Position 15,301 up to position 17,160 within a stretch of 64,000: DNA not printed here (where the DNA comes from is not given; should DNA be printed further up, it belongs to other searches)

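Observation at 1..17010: Two giant paralogs share an N-terminal module and bracket glnA and a PhoH2-PHP pair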

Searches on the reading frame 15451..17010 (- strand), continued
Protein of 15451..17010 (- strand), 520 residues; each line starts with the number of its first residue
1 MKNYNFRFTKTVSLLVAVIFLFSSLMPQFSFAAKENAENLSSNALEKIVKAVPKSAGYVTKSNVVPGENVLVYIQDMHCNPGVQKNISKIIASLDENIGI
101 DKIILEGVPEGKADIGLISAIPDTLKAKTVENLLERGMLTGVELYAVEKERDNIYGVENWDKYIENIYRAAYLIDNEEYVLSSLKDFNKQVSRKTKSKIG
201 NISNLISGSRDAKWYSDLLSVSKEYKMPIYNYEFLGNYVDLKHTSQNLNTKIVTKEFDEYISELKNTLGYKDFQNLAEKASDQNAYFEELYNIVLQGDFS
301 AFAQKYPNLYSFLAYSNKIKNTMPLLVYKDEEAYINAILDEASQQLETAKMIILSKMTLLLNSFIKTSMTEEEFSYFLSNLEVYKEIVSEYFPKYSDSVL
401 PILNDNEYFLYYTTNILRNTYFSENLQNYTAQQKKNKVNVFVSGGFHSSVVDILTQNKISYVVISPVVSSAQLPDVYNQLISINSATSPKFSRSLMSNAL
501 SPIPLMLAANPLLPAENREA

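Call 49: predict_structure(alignment_id=A2)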
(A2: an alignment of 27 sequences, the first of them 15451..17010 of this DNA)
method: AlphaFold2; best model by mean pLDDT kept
length: 520 residues; sequences in the alignment: 27
mean_pLDDT: 82.9   pTM: 0.75
mean pLDDT of the five models: 82.9, 82.7, 80.9, 80.2, 77.5
residues with pLDDT >= 90: 195; 70-90: 254; 50-70: 37; < 50: 34
segments of 3 or more residues with pLDDT < 50: 470-496, 516-520
pLDDT, mean of each block of 10 residues (from residue 1): 65 86 72 58 78 85 82 83 90 94 93 82 86 83 92 92 87 87 95 93 84 86 90 88 85 92 90 87 81 86 93 85 75 90 92 95 90 92 97 95 95 91 90 87 84 87 80 35 36 50 75 49
secondary structure, 60 per line:
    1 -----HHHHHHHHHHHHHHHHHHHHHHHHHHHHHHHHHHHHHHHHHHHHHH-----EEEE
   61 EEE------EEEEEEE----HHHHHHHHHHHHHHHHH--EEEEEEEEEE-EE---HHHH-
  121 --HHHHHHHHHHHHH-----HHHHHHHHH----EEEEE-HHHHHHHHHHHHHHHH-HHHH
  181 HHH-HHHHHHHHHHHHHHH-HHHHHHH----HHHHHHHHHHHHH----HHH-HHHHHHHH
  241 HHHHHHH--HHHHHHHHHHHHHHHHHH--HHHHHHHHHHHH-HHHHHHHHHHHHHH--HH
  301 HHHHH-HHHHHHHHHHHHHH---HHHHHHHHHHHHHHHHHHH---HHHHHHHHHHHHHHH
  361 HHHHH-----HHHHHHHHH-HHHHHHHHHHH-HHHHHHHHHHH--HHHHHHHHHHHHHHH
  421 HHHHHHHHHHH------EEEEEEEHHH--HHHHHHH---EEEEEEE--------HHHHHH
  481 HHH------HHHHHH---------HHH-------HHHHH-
elements in order: H6-51 E57-63 E70-76 H81-97 E100-109 H116-119 H123-135 H141-149 E154-158 H160-175 H177-183 H185-199 H201-207 H212-224 H233-247 H250-267 H270-281 H283-296 H299-305 H307-320 H324-342 H346-365 H371-379 H381-391 H393-403 H406-431 E438-444 H450-456 E460-466 H475-483 H490-495 H515-519

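Call 52: fold_search(model_id=the predicted structure, library=pdb)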
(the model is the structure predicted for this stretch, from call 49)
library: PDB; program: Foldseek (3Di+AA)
matches with E <= 10: 168; with E <= 0.001: 0
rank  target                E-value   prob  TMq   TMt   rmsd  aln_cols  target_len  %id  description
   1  8f7n                  8.1e-02  0.15  0.11  0.13  30.4       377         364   12  Crystal structure of chemoreceptor McpZ ligand sensing domain (released 2023-07-05)
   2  9a6c_A                8.9e-02  0.11  0.10  0.09  31.1       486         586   14  Integrative model of YYDD-YYDB by crosslinking MS and deep learning (released 2024-09-18)
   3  3o1j_A                2.2e-01  0.28  0.13  0.23  38.7       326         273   13  Crystal Structure of the TorS sensor domain - TorT complex in the absence of isopropanol (released 2011-12-21)
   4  3o1i_B                2.3e-01  0.16  0.11  0.18  39.6       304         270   16  Crystal Structure of the TorS sensor domain - TorT complex in the absence of ligand (released 2011-12-21)
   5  6ek7                  2.7e-01  0.10  0.11  0.14  30.0       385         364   12  YaxA from Yersinia enterocolitica (released 2018-05-16)
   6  6el1_A                2.9e-01  0.08  0.10  0.13  25.4       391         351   11  YaxAB pore complex (released 2018-05-16)
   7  7sqc_1K               3.6e-01  0.06  0.07  0.10  54.4       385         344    9  Ciliary C1 central pair apparatus isolated from Chlamydomonas reinhardtii (released 2022-04-13)
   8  9qxx_B                4.6e-01  0.06  0.08  0.06  37.1       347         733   12  JetABC DNA loaded state dimer (released 2025-10-01)
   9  2wcd_A                4.6e-01  0.05  0.07  0.11  32.0       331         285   12  Crystal structure of the assembled cytolysin A pore (released 2009-05-05)
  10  3vkg_A                4.8e-01  0.03  0.07  0.03  42.5       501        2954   11  X-ray structure of an MTBD truncation mutant of dynein motor domain (released 2012-03-14)
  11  7n6g_3R               5.0e-01  0.05  0.08  0.10  51.1       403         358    9  C1 of central pair (released 2022-05-18)
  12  6xcs_A                5.3e-01  0.28  0.19  0.23  24.0       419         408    9  Erythromycin esterase mutant EreC H289N in its open conformation (released 2021-02-17)
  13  8r5s_D                5.3e-01  0.10  0.10  0.17  23.2       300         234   14  t113 - De-novo designed soluble homotetramer (released 2024-11-27)
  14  8r5s_G                6.6e-01  0.08  0.10  0.15  22.8       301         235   14  t113 - De-novo designed soluble homotetramer (released 2024-11-27)
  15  3o1h_A                7.3e-01  0.11  0.11  0.18  34.7       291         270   14  Crystal Structure of the TorS sensor domain - TorT complex in the presence of TMAO (released 2011-12-21)
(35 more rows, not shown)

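Call 56: find_related_loci(query=A2, collection=genome_contigs, flank=10000)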
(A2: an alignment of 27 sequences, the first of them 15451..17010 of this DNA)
Query A2 (520 aa) in genome_contigs; peptide patterns used: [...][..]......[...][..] (x = any residue, [..] = any of these).
545 stretches matched a pattern; 501 encode a relative of the query (tblastn E <= 1e-3); the best 80 are kept; 77 distinct loci.
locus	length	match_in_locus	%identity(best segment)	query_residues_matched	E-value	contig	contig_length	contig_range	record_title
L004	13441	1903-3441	50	5-520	2e-158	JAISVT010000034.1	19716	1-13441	MAG: Candidatus Endomicrobium macrotermitis isolate Mx356_bin47 k119_607511, whole genome shotgun sequence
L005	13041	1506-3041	47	1-520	4e-139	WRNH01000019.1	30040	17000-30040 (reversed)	MAG: Endomicrobia bacterium isolate Th196P4bin33 JGI24702J35022_10000266, whole genome shotgun sequence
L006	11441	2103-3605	46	8-518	1e-136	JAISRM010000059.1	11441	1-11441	MAG: Endomicrobium sp. isolate Kf353_bin60 k119_1919364, whole genome shotgun sequence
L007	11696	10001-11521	43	8-520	2e-131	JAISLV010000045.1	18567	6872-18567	MAG: Endomicrobium sp. isolate Im510_bin129 k119_1044671, whole genome shotgun sequence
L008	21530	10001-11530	45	1-520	5e-131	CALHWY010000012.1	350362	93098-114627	MAG TPA_asm: uncultured Endomicrobia bacterium isolate ERR589356_bin.57_CONCOCT_v1.1_MAG genome assembly, contig: ERZ772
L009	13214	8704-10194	33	7-518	3e-70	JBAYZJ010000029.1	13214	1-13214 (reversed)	MAG: Endomicrobiaceae bacterium isolate SO_2017_CLC_52 scaffold_6362_c1_PH3_2017, whole genome shotgun sequence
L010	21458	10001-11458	31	8-508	1e-67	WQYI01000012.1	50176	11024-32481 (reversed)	MAG: Candidatus Endomicrobium embiratermitis isolate Emb289P3_bin85 Ga0123356_10000388, whole genome shotgun sequence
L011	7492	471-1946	32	7-514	5e-65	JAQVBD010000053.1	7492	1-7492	MAG: Endomicrobiaceae bacterium isolate STD2_57 NODE_40687_length_7492_cov_11.926273_Sandtown_D2, whole genome shotgun s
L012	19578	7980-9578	29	7-500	1e-61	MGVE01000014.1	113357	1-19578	MAG: Elusimicrobia bacterium RIFOXYA2_FULL_47_53 rifoxya2_full_scaffold_397, whole genome shotgun sequence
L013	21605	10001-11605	29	7-502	2e-58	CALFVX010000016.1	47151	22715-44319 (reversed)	MAG: uncultured Endomicrobia bacterium isolate H1_Bin_MAXBIN__072_1 genome assembly, contig: c_000000321815, whole genom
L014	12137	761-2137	28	52-482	2e-57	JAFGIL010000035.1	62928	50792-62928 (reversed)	MAG: Endomicrobiales bacterium isolate Zod_Metabat.202 k87_7323655, whole genome shotgun sequence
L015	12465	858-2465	27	8-508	4e-56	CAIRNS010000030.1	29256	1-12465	MAG: uncultured Elusimicrobia bacterium isolate AM-2014_bin-1828 genome assembly, contig: bin-1828:30/31, whole genome s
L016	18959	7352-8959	26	2-489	8e-55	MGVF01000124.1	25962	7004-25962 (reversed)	MAG: Elusimicrobia bacterium RIFOXYA2_FULL_50_26 rifoxya2_full_scaffold_782, whole genome shotgun sequence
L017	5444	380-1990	28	8-514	8e-54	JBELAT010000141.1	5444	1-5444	MAG: Endomicrobiales bacterium isolate SPRUCE 9 SPRUCE_9_141, whole genome shotgun sequence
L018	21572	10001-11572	24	10-501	4e-53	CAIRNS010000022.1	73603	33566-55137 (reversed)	MAG: uncultured Elusimicrobia bacterium isolate AM-2014_bin-1828 genome assembly, contig: bin-1828:22/31, whole genome s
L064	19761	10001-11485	26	8-470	2e-37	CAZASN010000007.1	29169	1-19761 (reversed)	MAG TPA_asm: uncultured Elusimicrobiaceae bacterium isolate binchicken_co273_101 genome assembly, contig: NODE_1806_leng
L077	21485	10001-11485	27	10-471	9e-37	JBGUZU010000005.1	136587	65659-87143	MAG: Endomicrobiaceae bacterium isolate ruminal_MAG_447 ruminal_MAG_447_contig_0005, whole genome shotgun sequence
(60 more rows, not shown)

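Call 65: search_protein_families(library=pfam, alignment_id=A5, max_evalue=0.00001)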
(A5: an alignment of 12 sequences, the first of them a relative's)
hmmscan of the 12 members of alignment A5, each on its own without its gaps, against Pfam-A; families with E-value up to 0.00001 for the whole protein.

A. member 1, P0010 (4635 aa): 4 families
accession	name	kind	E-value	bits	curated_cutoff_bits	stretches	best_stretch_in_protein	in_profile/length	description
PF01909.29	NTP_transf_2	-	4.7e-15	56.2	21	1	1196-1268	4-74/93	Nucleotidyltransferase domain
PF00069.31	Pkinase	-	1.7e-13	51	31.7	1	3061-3175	95-219/263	Protein kinase domain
PF18765.7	Polbeta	-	2.3e-11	44.1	26.9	0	2400-2428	17-44/93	Polymerase beta, Nucleotidyltransferase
PF03445.19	DUF294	-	1.3e-07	32.1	21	0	1194-1260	37-106/138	Putative nucleotidyltransferase DUF294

B. families by the number of members that match (of 12 scanned): 32 families (the first 25 are shown)
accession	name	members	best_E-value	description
PF02446.23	Glyco_hydro_77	2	2.6e-39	4-alpha-glucanotransferase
PF00383.29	dCMP_cyt_deam_1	2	4.5e-17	Cytidine and deoxycytidylate deaminase zinc-binding region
PF05175.20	MTS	2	4.5e-09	Methyltransferase small domain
PF06202.20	GDE_C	1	2.2e-101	Amylo-alpha-1,6-glucosidase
PF00365.25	PFK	1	3.7e-76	Phosphofructokinase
PF17167.11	Glyco_hydro_94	1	1e-58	Glycosyl hydrolase 94 superfamily, catalytic domain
PF06165.18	GH94_b-supersand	1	4.1e-51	Glycosyl hydrolase 94, supersandwich domain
PF02224.24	Cytidylate_kin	1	5.3e-49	Cytidylate kinase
PF04321.23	RmlD_sub_bind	1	1e-34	RmlD substrate binding domain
PF01370.27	Epimerase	1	1.2e-25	NAD dependent epimerase/dehydratase family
PF03142.21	Chitin_synth_2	1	3.1e-20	Chitin synthase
PF00990.26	GGDEF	1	6.2e-20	Diguanylate cyclase, GGDEF domain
PF01909.29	NTP_transf_2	1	4.7e-15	Nucleotidyltransferase domain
PF13641.12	Glyco_tranf_2_3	1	1.4e-14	Glycosyltransferase like family 2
PF00069.31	Pkinase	1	1.7e-13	Protein kinase domain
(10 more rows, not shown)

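Call 79: search_protein_families(library=pfam, proteins=[L064:9260-9859:+], max_evalue=0.1)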
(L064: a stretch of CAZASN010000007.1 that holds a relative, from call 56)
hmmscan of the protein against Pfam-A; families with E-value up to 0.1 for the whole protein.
L064:9260-9859:+ (200 aa): 2 families
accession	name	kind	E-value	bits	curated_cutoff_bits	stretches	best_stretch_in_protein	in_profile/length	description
PF03764.24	EFG_IV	-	0.052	13.8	24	1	84-137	9-62/121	Elongation factor G, domain IV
PF14571.11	Di19_C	-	0.064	14.2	29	1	47-99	24-75/102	Stress-induced protein Di19, C-terminal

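Call 88: find_related_loci(query=A2, collection=viral_contigs, flank=3000)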
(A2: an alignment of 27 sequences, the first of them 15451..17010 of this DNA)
Query A2 (520 aa) in viral_contigs; peptide patterns used: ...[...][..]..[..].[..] (x = any residue, [..] = any of these).
43 stretches matched a pattern, but none encodes a relative of the query by tblastn (E <= 1e-3).
